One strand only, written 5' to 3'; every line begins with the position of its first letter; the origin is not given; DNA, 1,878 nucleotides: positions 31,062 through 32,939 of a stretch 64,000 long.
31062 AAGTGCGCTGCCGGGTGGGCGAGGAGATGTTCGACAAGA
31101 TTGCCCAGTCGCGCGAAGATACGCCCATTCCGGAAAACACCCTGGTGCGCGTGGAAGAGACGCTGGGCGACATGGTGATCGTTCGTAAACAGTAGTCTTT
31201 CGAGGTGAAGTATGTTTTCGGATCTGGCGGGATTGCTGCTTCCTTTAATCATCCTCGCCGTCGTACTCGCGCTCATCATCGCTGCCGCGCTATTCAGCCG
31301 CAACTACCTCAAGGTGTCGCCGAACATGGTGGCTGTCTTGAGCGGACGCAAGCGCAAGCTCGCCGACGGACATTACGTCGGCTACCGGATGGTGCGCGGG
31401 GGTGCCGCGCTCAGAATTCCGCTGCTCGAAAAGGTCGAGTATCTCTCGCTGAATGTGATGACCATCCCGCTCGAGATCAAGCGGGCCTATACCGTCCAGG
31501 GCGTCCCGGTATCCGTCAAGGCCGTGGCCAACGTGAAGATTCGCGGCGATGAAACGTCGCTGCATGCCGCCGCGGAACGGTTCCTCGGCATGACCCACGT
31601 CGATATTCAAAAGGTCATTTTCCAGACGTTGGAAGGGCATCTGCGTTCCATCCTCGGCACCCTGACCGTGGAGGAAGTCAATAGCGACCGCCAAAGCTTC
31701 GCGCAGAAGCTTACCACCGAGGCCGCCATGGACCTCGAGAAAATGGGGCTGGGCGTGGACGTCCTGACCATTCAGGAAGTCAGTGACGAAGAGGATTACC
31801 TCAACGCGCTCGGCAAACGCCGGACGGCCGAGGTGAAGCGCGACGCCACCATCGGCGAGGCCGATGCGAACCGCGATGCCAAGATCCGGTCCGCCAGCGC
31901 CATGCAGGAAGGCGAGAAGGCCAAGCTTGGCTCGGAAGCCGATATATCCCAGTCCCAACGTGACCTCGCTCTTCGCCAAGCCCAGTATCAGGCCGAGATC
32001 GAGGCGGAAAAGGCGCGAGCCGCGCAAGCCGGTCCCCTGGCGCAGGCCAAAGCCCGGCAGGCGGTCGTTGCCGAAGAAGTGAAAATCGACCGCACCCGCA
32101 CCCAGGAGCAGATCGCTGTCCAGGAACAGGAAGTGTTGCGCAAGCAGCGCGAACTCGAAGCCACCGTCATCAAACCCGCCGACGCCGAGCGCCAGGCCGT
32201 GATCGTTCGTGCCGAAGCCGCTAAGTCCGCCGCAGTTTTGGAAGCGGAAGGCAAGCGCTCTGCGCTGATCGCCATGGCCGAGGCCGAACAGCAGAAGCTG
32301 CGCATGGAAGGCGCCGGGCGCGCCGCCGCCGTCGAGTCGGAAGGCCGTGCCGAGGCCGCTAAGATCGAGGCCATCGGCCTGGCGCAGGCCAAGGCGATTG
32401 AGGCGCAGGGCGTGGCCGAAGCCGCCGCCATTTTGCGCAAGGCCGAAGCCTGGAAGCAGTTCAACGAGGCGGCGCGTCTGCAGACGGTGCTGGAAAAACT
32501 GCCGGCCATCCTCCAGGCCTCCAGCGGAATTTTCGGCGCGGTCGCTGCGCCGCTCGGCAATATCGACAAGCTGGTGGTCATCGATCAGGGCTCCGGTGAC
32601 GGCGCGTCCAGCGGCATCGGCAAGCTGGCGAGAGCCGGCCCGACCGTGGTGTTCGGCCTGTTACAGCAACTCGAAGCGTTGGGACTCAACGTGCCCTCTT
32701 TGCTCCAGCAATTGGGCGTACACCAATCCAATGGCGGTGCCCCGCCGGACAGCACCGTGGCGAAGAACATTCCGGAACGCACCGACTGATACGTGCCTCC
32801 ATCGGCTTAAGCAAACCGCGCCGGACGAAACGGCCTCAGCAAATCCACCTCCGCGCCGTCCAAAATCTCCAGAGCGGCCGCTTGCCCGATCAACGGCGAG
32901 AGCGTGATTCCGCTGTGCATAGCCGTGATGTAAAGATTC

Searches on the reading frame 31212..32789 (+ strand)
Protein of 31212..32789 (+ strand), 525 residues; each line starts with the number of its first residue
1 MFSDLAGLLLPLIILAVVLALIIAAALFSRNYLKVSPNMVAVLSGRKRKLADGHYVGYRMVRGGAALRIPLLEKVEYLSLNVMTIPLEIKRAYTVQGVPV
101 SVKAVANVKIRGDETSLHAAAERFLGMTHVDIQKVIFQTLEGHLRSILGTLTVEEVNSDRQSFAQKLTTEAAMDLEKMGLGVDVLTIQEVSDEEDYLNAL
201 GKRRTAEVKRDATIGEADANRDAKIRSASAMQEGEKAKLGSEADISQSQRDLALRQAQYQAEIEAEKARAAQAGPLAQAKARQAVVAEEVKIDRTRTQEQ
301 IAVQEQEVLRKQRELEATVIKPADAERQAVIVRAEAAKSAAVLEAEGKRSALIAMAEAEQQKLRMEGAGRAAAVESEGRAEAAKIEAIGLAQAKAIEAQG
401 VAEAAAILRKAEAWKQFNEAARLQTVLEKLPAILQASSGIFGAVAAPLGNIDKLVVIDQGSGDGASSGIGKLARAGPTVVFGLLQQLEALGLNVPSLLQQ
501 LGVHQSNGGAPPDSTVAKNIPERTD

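Call 69: search_protein_families(library=pfam, proteins=[window:31212-32789:+], max_evalue=0.00001)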
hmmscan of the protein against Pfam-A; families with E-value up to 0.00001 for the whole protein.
window:31212-32789:+ (525 aa): 1 family
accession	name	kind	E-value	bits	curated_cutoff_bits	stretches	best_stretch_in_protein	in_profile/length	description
PF01145.31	Band_7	-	1e-24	88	23.6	1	34-219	2-174/176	SPFH domain / Band 7 family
